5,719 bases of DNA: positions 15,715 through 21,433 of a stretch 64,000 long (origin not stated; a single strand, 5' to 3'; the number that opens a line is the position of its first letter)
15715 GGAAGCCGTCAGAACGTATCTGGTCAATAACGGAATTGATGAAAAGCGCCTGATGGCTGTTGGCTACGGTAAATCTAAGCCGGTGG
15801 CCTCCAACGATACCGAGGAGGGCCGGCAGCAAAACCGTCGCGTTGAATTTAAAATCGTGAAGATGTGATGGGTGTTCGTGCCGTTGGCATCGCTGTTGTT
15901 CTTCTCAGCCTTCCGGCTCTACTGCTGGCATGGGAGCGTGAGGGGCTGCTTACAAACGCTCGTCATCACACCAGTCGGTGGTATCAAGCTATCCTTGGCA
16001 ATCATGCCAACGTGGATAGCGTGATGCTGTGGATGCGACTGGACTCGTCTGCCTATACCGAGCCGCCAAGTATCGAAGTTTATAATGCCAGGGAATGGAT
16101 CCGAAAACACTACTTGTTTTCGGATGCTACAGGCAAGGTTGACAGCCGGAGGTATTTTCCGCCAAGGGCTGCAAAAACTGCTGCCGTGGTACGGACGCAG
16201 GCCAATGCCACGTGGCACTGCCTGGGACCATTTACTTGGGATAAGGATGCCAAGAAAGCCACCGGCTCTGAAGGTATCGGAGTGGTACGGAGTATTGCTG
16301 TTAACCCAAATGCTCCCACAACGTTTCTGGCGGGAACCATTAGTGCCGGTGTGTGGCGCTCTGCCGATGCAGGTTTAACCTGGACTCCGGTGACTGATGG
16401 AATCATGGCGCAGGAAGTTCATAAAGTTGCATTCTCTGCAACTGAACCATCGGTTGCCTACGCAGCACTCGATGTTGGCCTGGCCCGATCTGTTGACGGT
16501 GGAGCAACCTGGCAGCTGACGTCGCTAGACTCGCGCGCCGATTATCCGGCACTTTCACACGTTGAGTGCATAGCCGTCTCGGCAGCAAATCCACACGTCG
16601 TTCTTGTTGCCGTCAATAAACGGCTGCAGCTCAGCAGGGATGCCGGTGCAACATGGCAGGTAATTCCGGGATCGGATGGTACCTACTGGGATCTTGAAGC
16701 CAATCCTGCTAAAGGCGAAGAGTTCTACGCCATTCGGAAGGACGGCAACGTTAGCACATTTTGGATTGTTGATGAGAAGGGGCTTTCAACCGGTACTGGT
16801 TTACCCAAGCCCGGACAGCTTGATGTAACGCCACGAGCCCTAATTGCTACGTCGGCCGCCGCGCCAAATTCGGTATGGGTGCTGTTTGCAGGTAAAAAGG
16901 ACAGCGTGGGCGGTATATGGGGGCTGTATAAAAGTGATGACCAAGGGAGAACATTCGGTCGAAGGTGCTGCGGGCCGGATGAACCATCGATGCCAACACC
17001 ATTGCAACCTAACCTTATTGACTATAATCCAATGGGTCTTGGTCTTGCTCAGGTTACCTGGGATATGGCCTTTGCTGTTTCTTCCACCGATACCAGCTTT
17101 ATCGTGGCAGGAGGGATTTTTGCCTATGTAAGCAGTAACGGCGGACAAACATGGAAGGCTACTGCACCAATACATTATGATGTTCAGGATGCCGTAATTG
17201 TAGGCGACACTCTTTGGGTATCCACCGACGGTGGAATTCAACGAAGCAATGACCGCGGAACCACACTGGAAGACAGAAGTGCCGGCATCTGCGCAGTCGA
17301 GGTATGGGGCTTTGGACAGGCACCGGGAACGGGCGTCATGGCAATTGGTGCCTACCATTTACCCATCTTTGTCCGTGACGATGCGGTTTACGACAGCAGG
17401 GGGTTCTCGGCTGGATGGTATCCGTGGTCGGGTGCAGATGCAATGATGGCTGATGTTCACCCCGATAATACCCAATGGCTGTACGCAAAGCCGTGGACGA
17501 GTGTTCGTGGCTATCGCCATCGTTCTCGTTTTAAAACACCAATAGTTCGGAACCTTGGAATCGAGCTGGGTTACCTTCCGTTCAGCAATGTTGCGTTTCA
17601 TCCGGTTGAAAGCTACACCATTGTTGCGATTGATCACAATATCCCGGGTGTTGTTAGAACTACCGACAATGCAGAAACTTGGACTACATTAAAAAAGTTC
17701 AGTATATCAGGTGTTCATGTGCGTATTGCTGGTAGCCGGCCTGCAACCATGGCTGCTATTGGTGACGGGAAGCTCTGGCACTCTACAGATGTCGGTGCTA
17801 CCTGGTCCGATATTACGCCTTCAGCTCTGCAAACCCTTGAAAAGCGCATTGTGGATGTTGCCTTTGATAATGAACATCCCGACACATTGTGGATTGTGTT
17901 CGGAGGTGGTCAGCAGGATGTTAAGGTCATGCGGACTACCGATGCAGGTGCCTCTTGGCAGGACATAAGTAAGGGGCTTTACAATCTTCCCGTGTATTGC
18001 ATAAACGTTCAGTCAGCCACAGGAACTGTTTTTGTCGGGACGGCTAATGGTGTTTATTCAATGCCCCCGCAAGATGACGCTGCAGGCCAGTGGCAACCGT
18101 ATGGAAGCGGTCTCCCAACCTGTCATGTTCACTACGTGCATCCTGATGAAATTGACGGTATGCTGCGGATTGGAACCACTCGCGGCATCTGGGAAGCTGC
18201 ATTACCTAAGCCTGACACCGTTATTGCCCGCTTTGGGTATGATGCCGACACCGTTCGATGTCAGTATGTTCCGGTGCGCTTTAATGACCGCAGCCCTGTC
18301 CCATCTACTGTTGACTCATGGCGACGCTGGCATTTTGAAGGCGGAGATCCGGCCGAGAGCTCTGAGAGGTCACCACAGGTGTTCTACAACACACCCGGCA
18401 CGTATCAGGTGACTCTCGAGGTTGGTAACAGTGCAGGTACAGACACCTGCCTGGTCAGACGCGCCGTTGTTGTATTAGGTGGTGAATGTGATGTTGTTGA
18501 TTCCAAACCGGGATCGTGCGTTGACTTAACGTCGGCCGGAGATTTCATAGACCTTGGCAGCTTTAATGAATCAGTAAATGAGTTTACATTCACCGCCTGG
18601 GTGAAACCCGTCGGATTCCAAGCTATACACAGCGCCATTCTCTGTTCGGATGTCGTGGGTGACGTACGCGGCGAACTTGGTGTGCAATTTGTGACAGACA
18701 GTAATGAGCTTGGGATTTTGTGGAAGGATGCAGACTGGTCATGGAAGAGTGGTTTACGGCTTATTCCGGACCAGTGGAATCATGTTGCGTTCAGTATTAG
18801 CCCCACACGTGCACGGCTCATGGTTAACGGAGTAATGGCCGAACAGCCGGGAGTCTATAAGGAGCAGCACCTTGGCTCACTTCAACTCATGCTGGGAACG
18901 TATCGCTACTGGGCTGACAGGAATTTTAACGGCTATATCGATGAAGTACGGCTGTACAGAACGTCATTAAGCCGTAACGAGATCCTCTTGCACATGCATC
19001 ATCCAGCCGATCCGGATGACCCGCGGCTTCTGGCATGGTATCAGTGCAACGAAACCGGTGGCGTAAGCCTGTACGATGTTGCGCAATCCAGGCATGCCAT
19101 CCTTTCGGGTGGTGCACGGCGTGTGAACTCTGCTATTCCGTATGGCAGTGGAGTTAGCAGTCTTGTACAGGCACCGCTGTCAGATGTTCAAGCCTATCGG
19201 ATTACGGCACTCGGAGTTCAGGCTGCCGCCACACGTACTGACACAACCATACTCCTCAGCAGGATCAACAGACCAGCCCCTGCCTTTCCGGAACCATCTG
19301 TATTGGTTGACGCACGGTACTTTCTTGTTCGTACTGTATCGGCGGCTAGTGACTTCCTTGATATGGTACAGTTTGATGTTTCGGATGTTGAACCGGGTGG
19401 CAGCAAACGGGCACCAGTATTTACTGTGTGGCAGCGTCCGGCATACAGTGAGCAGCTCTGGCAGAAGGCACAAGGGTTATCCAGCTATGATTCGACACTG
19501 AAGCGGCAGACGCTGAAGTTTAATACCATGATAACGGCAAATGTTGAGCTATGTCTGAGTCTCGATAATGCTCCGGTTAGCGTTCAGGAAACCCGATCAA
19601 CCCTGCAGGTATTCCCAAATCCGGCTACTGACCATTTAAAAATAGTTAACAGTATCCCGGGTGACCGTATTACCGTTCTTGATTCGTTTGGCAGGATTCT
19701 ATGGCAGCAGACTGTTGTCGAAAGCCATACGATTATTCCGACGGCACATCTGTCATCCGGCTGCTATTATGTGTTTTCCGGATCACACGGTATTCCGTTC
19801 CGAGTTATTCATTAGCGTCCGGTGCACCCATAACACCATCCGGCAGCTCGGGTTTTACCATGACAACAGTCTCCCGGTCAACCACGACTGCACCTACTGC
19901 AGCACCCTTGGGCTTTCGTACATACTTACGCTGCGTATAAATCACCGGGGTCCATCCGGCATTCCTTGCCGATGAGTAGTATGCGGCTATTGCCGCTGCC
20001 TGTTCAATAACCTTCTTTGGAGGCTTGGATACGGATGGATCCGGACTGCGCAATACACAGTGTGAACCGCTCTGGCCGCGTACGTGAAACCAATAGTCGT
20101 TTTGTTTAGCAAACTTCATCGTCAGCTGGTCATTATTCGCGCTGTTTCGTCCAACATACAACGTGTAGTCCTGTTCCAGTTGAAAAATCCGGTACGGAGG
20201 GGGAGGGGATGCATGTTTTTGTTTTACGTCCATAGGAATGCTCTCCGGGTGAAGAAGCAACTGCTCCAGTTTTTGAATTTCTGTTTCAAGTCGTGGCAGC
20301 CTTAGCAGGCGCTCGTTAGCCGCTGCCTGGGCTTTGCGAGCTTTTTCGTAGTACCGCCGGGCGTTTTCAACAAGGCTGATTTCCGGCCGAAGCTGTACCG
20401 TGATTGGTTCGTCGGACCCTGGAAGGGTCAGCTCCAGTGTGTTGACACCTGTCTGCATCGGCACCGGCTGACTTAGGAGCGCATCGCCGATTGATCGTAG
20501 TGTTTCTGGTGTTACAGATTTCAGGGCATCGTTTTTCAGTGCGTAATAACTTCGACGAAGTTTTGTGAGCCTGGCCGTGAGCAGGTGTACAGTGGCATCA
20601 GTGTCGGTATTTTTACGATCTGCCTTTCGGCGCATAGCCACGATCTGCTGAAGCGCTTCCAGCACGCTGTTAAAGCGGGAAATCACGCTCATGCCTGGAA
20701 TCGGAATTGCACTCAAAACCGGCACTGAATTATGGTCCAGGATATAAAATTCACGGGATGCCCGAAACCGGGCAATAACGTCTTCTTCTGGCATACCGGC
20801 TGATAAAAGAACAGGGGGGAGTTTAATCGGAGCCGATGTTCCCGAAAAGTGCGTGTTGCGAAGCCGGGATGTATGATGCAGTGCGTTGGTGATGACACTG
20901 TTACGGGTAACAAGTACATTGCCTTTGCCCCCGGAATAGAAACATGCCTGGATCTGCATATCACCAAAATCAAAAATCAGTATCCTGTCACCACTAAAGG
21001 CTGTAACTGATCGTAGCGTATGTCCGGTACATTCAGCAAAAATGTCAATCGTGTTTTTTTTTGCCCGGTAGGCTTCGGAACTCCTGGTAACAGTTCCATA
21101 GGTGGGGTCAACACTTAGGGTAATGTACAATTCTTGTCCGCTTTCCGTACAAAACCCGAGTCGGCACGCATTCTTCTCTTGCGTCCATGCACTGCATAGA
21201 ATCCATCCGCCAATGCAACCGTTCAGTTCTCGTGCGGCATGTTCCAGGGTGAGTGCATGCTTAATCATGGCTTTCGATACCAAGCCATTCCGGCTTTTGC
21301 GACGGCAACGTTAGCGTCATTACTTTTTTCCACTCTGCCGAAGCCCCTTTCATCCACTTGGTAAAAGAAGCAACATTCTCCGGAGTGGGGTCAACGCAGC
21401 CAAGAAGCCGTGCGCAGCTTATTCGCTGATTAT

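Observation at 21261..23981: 906-aa secreted protein built from ~14 novel glycine-rich 26-27-aa repeats fused to HEAT-like repeats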

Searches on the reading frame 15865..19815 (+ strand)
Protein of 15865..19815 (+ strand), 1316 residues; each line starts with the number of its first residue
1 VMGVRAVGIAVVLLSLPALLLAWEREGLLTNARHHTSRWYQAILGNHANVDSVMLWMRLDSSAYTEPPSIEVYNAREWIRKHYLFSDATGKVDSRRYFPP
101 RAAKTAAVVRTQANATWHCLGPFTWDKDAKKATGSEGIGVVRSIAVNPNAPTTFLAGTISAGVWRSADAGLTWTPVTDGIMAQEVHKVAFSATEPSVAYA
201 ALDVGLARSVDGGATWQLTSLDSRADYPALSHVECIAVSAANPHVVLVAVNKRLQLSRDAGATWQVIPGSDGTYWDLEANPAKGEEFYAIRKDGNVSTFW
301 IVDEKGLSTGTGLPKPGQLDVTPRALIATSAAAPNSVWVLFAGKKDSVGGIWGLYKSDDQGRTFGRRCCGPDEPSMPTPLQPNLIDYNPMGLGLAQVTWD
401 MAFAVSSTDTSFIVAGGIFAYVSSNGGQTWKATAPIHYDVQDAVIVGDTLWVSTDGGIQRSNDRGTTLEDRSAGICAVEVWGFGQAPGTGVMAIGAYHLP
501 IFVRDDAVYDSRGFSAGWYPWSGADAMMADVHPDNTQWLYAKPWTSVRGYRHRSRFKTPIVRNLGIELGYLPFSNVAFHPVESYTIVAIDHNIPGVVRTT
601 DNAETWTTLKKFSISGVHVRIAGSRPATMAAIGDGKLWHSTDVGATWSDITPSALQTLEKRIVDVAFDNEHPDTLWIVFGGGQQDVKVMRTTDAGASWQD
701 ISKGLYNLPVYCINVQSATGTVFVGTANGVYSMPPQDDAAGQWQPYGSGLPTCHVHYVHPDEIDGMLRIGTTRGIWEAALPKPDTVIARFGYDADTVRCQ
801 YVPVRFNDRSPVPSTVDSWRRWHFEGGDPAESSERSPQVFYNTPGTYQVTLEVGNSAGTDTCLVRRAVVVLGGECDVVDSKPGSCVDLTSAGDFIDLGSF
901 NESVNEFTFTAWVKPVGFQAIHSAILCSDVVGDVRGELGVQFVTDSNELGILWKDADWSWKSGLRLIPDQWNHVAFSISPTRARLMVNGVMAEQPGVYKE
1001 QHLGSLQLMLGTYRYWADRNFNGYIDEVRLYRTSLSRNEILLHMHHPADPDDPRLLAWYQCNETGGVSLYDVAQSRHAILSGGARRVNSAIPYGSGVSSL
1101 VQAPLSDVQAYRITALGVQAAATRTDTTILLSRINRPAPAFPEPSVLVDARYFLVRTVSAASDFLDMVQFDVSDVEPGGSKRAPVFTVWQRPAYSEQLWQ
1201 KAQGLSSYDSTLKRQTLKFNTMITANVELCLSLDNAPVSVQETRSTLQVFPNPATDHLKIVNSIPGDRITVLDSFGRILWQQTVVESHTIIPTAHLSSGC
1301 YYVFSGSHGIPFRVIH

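Call 17: search_protein_families(library=pfam, proteins=[window:15865-19815:+], max_evalue=0.001)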
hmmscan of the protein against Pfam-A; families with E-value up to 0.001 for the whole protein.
window:15865-19815:+ (1316 aa): 7 families
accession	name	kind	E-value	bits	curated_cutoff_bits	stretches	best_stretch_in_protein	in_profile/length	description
PF13385.13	Laminin_G_3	-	8.2e-21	75.2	27.6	1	894-1040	6-150/151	Concanavalin A-like lectin/glucanases superfamily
PF15902.12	Sortilin-Vps10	-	1.2e-16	60.9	33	2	596-705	3-116/446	Sortilin, neurotensin receptor 3,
PF02012.26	BNR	-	6.3e-09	34.9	27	0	421-431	1-11/12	BNR/Asp-box repeat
PF00801.26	PKD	-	2.1e-07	31.3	23.5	1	814-863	26-75/80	PKD domain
PF18911.6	PKD_4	-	9.5e-07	29.2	27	1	800-865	16-80/85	PKD domain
PF18962.6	Por_Secre_tail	-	9.9e-06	26.2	27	1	1249-1303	1-60/75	Secretion system C-terminal sorting domain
PF14870.12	PSII_BNR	-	1.3e-05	25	27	0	636-704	39-100/303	Photosynthesis system II assembly factor YCF48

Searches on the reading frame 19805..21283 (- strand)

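Call 17: search_protein_families(library=pfam, proteins=[window:19805-21283:-], max_evalue=0.001)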
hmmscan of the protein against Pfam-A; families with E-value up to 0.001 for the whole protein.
window:19805-21283:- (492 aa): 3 families
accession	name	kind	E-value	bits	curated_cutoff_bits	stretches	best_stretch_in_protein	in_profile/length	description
PF05833.16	NFACT_N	-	1.5e-16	60.7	31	1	201-345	275-420/456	NFACT N-terminal and middle domains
PF05670.18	NFACT-R_1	-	6.4e-16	59.3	29.8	1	365-460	3-98/112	NFACT protein RNA binding domain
PF18297.6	NFACT-R_2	-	1.8e-06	28.5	26.9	1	365-453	2-83/104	NFACT protein RNA binding domain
